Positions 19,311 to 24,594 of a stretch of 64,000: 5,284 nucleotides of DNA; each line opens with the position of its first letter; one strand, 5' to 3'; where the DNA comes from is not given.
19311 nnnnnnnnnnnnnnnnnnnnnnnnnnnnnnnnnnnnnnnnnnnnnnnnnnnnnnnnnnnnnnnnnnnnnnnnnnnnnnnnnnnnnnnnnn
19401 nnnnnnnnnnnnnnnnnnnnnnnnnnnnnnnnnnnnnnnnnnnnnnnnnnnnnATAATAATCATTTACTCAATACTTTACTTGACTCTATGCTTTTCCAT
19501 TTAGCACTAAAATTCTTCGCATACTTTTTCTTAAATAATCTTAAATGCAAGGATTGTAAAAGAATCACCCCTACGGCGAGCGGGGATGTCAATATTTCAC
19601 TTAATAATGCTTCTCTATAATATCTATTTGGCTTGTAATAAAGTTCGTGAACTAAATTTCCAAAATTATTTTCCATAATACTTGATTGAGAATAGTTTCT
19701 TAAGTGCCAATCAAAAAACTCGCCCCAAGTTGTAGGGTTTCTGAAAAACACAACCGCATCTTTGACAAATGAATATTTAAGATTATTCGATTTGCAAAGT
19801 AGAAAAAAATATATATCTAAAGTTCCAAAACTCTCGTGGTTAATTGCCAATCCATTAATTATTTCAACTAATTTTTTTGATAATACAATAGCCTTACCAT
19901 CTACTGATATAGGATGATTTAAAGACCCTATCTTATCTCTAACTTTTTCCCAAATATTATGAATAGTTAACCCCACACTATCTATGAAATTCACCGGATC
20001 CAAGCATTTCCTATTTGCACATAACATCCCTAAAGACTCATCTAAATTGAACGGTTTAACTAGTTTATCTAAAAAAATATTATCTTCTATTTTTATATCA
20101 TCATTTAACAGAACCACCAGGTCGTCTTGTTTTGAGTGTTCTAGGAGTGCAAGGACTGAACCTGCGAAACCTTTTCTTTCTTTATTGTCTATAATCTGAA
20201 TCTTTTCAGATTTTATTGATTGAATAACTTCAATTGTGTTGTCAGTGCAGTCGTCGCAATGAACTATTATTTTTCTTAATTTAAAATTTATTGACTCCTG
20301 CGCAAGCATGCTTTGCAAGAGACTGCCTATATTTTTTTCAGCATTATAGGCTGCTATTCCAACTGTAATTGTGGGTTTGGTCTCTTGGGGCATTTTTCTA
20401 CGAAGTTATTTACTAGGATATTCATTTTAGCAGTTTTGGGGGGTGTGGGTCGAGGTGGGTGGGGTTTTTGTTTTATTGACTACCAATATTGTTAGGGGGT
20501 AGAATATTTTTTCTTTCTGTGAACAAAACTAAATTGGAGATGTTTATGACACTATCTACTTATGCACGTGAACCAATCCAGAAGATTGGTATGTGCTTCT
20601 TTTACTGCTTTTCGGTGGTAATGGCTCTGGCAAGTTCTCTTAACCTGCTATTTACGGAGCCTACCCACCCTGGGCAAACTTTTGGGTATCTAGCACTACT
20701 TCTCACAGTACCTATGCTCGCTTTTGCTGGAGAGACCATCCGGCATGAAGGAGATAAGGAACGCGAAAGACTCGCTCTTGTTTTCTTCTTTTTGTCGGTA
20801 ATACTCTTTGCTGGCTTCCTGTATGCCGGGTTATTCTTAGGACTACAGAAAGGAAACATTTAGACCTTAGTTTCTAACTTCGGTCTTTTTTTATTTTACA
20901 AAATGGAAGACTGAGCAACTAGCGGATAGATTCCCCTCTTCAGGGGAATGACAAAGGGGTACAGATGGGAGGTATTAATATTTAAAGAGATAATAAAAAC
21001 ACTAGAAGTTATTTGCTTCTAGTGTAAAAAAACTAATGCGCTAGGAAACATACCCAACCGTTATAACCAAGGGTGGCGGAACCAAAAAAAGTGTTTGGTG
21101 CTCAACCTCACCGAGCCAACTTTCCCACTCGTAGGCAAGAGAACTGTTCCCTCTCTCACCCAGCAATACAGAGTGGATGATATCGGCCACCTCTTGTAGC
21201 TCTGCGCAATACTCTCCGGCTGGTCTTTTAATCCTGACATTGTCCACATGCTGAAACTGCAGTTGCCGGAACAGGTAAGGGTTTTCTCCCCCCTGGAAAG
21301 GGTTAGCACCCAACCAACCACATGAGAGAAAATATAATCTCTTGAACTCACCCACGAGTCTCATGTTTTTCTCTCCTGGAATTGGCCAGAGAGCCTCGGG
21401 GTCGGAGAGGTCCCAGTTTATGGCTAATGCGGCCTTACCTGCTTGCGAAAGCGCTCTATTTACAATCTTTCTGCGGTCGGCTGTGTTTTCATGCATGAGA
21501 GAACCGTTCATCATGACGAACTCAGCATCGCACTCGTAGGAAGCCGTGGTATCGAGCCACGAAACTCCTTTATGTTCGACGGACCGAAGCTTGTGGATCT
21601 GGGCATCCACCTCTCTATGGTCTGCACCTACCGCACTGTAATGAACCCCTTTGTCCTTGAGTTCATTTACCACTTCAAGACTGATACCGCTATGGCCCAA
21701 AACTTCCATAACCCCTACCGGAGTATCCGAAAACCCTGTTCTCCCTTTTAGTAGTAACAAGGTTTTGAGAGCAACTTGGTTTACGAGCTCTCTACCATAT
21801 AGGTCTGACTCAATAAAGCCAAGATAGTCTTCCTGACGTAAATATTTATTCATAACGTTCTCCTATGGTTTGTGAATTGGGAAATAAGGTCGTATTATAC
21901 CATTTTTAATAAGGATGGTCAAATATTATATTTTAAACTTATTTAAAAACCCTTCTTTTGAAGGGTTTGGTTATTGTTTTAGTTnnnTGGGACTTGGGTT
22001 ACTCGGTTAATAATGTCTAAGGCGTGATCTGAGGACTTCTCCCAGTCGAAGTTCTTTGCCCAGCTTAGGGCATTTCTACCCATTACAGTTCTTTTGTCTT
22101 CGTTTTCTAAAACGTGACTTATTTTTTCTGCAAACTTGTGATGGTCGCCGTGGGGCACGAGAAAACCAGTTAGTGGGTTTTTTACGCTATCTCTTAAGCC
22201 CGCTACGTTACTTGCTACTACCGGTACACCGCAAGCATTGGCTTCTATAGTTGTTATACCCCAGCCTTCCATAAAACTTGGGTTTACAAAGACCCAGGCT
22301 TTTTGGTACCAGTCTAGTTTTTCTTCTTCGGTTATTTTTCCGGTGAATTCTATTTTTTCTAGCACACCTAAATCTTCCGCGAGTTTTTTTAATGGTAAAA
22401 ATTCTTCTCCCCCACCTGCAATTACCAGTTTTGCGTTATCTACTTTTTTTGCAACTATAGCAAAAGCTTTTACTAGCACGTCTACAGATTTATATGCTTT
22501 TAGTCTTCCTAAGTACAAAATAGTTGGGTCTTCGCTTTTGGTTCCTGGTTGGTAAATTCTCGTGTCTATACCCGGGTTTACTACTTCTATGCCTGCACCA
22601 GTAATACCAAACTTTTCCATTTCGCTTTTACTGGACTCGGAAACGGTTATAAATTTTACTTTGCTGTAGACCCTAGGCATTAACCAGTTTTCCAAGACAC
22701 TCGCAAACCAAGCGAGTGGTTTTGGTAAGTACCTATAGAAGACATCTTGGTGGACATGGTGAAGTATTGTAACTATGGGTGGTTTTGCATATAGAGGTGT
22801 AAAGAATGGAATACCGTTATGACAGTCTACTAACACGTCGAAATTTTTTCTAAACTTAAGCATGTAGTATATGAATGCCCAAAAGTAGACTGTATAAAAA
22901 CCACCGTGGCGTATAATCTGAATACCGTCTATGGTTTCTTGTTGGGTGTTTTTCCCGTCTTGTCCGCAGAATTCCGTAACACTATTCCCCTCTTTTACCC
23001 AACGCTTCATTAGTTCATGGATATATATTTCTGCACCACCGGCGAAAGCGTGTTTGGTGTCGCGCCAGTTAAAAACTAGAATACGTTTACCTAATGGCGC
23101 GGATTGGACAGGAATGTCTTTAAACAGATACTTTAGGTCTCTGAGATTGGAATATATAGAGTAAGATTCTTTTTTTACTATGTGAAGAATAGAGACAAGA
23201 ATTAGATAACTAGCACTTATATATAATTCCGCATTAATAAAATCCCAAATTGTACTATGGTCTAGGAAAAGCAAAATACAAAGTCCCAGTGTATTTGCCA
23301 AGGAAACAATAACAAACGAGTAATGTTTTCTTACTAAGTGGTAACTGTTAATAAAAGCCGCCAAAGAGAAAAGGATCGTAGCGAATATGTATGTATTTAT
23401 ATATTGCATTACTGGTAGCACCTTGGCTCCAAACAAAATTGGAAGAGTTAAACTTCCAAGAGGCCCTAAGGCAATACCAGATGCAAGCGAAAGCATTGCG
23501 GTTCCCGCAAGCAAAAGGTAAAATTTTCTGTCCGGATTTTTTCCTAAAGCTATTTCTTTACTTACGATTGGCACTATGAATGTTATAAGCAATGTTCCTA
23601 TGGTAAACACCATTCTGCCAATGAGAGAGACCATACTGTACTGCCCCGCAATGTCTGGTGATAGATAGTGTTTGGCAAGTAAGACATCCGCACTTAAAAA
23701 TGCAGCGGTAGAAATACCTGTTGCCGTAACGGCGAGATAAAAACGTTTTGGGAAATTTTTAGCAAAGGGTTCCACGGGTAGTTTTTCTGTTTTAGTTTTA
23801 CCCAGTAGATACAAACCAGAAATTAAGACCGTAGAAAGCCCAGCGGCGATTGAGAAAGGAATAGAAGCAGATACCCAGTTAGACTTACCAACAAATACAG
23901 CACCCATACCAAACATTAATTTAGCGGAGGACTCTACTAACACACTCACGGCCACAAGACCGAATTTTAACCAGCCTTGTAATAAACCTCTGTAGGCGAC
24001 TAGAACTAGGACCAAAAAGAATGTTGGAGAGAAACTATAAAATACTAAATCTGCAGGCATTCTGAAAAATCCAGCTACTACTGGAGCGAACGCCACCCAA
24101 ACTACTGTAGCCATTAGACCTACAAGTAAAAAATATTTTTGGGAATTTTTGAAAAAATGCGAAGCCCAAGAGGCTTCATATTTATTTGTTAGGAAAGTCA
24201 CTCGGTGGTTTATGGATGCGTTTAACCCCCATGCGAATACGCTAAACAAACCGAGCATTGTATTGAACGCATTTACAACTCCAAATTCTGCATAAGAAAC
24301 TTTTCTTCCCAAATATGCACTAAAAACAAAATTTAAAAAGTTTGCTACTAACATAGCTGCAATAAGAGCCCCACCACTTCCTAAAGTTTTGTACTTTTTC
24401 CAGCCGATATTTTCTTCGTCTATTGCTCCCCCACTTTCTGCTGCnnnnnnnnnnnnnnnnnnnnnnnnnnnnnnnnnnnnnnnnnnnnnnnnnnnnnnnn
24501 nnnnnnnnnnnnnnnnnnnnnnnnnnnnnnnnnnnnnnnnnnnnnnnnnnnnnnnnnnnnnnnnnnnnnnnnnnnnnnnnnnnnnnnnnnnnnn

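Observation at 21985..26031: Single 1348-aa polypeptide fusing a processive GT2 synthase, a flippase-like membrane block and a GT4 transferase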

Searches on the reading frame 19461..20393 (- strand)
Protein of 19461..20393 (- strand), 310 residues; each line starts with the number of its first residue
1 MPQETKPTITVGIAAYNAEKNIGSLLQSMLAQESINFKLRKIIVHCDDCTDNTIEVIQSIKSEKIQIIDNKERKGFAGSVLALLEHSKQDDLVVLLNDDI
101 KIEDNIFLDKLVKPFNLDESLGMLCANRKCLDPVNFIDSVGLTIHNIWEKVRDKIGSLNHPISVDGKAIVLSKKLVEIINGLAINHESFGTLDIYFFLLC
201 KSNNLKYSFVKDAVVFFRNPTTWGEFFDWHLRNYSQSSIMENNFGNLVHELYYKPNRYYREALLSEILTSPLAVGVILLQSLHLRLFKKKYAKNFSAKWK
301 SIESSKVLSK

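Call 8: search_protein_families(library=pfam, proteins=[window:19461-20393:-], max_evalue=0.001)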
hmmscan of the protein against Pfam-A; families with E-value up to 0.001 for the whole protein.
window:19461-20393:- (310 aa): 2 families
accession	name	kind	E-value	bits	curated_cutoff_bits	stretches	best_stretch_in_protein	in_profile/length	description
PF00535.33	Glycos_transf_2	-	5.8e-16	59.3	23.3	1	10-173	1-162/168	Glycosyl transferase family 2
PF13641.12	Glyco_tranf_2_3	-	3.1e-11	44.2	27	1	7-233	1-227/230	Glycosyltransferase like family 2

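Call 27: search_protein_families(library=ncbifam, proteins=[window:19461-20393:-], max_evalue=0.01)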
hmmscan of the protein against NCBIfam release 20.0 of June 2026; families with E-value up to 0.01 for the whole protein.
window:19461-20393:- (310 aa): 11 families
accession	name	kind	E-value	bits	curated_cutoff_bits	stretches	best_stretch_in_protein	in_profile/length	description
TIGR03937.1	PgaC_IcaA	equivalog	1.8e-08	33.7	422.3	1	3-127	41-162/407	poly-beta-1,6-N-acetyl-D-glucosamine synthase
NF047683.1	TeichurnBiosyTuaG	equivalog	3.2e-06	27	400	1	4-104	3-102/252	teichuronic acid biosynthesis protein TuaG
NF053739.1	GlytfEpsEBac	equivalog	2.2e-05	23.6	450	1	7-104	1-98/265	glycosyltransferase EpsE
NF050050.1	ProtGlycPglI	equivalog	9.8e-05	21.8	500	1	7-106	2-100/306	GalNAc(5)-diNAcBac-PP-undecaprenol beta-1,3-glucosyltransferase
NF038302.1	EPS_HpsE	equivalog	0.00018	20.6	300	1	9-100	3-97/307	hormogonium polysaccharide biosynthesis glycosyltransferase HpsE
TIGR04195.1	S_glycosyl_SunS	equivalog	0.00035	19.5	350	1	5-76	55-119/421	SunS family peptide S-glycosyltransferase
NF007482.0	PRK10073.1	equivalog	0.00052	19.1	423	1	5-70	4-68/334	glycosyltransferase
NF010496.0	PRK13915.1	equivalog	0.0013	17.9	262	1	5-121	29-148/307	glucosyl-3-phosphoglycerate synthase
NF041865.1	EpsU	equivalog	0.0034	16.4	700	1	8-106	40-139/394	exopolysaccharide biosynthesis GT2 family glycosyltransferase EpsU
NF041173.1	Sug_nt_acttase_Thmprot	equivalog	0.0036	16.3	600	1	40-113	48-119/405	bifunctional sugar-1-phosphate nucleotidylyltransferase/acetyltransferase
TIGR01208.1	rmlA_long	equivalog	0.0071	15.3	320.25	1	46-153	53-161/353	glucose-1-phosphate thymidylyltransferase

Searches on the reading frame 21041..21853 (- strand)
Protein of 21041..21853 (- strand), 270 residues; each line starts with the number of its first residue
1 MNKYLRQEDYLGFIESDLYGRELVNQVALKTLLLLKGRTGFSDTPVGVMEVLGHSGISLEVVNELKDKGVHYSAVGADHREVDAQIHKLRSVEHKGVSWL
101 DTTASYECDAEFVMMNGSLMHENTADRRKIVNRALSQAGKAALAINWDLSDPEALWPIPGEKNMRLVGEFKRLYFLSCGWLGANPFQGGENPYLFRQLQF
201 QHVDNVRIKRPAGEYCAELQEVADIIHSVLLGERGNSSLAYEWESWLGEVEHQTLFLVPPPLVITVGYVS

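Call 8: search_protein_families(library=pfam, proteins=[window:21041-21853:-], max_evalue=0.001)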
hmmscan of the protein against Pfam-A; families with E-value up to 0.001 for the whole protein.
window:21041-21853:- (270 aa): 0 families

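Call 27: search_protein_families(library=ncbifam, proteins=[window:21041-21853:-], max_evalue=0.01)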
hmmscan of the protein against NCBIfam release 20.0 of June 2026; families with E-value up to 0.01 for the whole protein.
window:21041-21853:- (270 aa): 0 families

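Call 28: search_protein_families(library=pfam, proteins=[window:21041-21853:-], max_evalue=1)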
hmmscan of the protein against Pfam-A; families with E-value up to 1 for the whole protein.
window:21041-21853:- (270 aa): 2 families
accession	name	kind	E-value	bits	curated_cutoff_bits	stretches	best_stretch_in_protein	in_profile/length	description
PF07905.16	PucR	-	0.12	13.2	33.5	1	77-148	15-79/118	Purine catabolism regulatory protein-like family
PF03983.18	SHD1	-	0.17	12.1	23.7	1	98-120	12-34/67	SLA1 homology domain 1, SHD1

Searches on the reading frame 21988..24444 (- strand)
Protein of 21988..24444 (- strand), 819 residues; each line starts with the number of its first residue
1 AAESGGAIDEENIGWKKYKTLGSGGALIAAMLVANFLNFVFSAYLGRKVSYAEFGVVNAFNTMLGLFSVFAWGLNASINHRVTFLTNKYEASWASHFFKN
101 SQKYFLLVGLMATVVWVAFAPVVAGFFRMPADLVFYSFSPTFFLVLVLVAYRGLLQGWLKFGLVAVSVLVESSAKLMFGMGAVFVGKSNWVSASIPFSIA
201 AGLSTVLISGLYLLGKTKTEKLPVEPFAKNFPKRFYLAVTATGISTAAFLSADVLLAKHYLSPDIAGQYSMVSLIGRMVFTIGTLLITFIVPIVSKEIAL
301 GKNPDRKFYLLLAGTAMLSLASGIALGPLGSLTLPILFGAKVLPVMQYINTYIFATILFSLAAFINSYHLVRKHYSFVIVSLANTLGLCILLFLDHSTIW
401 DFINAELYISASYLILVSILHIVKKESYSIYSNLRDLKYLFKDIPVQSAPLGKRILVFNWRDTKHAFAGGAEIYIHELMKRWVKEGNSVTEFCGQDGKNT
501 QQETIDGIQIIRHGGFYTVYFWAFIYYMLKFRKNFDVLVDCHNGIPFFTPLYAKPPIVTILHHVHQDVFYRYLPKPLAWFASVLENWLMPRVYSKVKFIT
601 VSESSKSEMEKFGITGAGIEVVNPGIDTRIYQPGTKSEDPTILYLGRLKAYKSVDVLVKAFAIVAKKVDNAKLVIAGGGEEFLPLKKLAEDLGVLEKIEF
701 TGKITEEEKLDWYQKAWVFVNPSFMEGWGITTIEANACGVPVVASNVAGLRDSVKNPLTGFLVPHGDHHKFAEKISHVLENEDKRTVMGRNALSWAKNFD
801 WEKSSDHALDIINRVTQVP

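Call 70: predict_structure(alignment_id=A4)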
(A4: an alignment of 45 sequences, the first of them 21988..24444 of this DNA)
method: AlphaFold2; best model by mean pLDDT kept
length: 819 residues; sequences in the alignment: 45
mean_pLDDT: 88.5   pTM: 0.71
mean pLDDT of the five models: 88.5, 87.7, 87.6, 86.6, 86.5
residues with pLDDT >= 90: 499; 70-90: 280; 50-70: 18; < 50: 22
segments of 3 or more residues with pLDDT < 50: 1-21
pLDDT, mean of each block of 10 residues (from residue 1): 29 38 82 90 79 71 83 94 92 90 89 88 74 77 92 95 95 94 87 89 95 82 73 93 92 86 82 90 94 93 91 96 93 85 90 97 97 95 95 94 97 97 81 81 76 91 84 91 94 89 92 86 92 91 84 92 84 86 89 93 90 89 90 95 93 96 96 93 95 97 91 97 85 95 94 93 97 97 96 93 94 79
secondary structure, 60 per line:
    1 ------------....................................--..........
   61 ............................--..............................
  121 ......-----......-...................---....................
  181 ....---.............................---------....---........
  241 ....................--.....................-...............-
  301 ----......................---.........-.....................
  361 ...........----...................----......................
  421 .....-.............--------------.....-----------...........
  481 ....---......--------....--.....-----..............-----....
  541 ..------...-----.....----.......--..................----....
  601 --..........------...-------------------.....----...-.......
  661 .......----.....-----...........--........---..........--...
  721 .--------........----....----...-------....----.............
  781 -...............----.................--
elements in order (helices of 4 or more, strands of 3 or more residues): H13-48 H51-88 H91-126 H132-137 H139-157 H161-184 H188-216 H226-229 H233-260 H263-283 H285-299 H305-326 H330-338 H340-371 H376-394 H399-425 H427-439 E454-458 H470-484 E488-493 E502-505 E508-512 H518-531 E537-542 E557-561 H566-572 H575-592 E597-600 H603-612 E619-621 E641-645 H654-667 E672-676 H682-692 E698-702 H706-715 E718-721 H730-737 E742-745 E760-763 H768-780 H782-796 H801-817

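Call 73: fold_search(model_id=the predicted structure, library=pdb)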
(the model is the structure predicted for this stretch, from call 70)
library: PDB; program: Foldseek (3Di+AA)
matches with E <= 10: 950; with E <= 0.001: 448
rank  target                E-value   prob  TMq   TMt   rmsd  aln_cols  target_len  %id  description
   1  3c4q_B                1.0e-16  1.00  0.39  0.79   3.3       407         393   20  Structure of the retaining glycosyltransferase MshA : The first step in mycothiol biosynthesis. Organism : Corynebacte (released 2008-04-01)
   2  3c48_B                1.1e-16  1.00  0.24  0.47  11.8       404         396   20  Structure of the retaining glycosyltransferase MshA: The first step in mycothiol biosynthesis. Organism: Corynebacteri (released 2008-03-25)
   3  3c48_A                1.2e-16  1.00  0.24  0.47  11.6       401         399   21  Structure of the retaining glycosyltransferase MshA: The first step in mycothiol biosynthesis. Organism: Corynebacteri (released 2008-03-25)
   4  3c4q_A                2.5e-16  1.00  0.39  0.79   3.3       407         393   20  Structure of the retaining glycosyltransferase MshA : The first step in mycothiol biosynthesis. Organism : Corynebacte (released 2008-04-01)
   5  6n1x                  3.9e-15  1.00  0.38  0.78   4.0       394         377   18  BshA from Staphylococcus aureus complexed with UDP and N-acetylglucosamine (released 2019-08-21)
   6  6d9t                  3.9e-15  1.00  0.38  0.78   4.0       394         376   19  BshA from Staphylococcus aureus complexed with UDP (released 2019-05-08)
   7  6kih_A                7.8e-15  1.00  0.39  0.78   3.2       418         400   20  Sucrose-phosphate synthase (tll1590) from Thermosynechococcus elongatus (released 2020-05-27)
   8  6kih_B                1.8e-14  1.00  0.39  0.77   3.5       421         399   20  Sucrose-phosphate synthase (tll1590) from Thermosynechococcus elongatus (released 2020-05-27)
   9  5d00_A                2.3e-14  1.00  0.36  0.78   4.7       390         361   19  Crystal structure of BshA from B. subtilis complexed with N-acetylglucosaminyl-malate and UMP (released 2016-09-07)
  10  5d00_B                2.6e-14  1.00  0.36  0.79   4.5       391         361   20  Crystal structure of BshA from B. subtilis complexed with N-acetylglucosaminyl-malate and UMP (released 2016-09-07)
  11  3mbo_D                3.1e-14  1.00  0.37  0.77   4.2       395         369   21  Crystal Structure of the Glycosyltransferase BaBshA bound with UDP and L-malate (released 2010-09-29)
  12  5d01_B                3.9e-14  1.00  0.37  0.79   4.1       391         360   20  Crystal structure of BshA from B. subtilis complexed with N-acetylglucosaminyl-malate (released 2016-09-07)
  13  7qsg_A                5.4e-14  1.00  0.38  0.77   3.6       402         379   21  Methylmannose polysaccharide mannosyltransferase from M. hassiacum (released 2023-01-25)
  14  3mbo_F                5.9e-14  1.00  0.36  0.75   4.3       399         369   20  Crystal Structure of the Glycosyltransferase BaBshA bound with UDP and L-malate (released 2010-09-29)
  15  6eji_A                1.3e-13  1.00  0.38  0.81   3.7       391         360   21  Structure of a glycosyltransferase (released 2018-02-07)
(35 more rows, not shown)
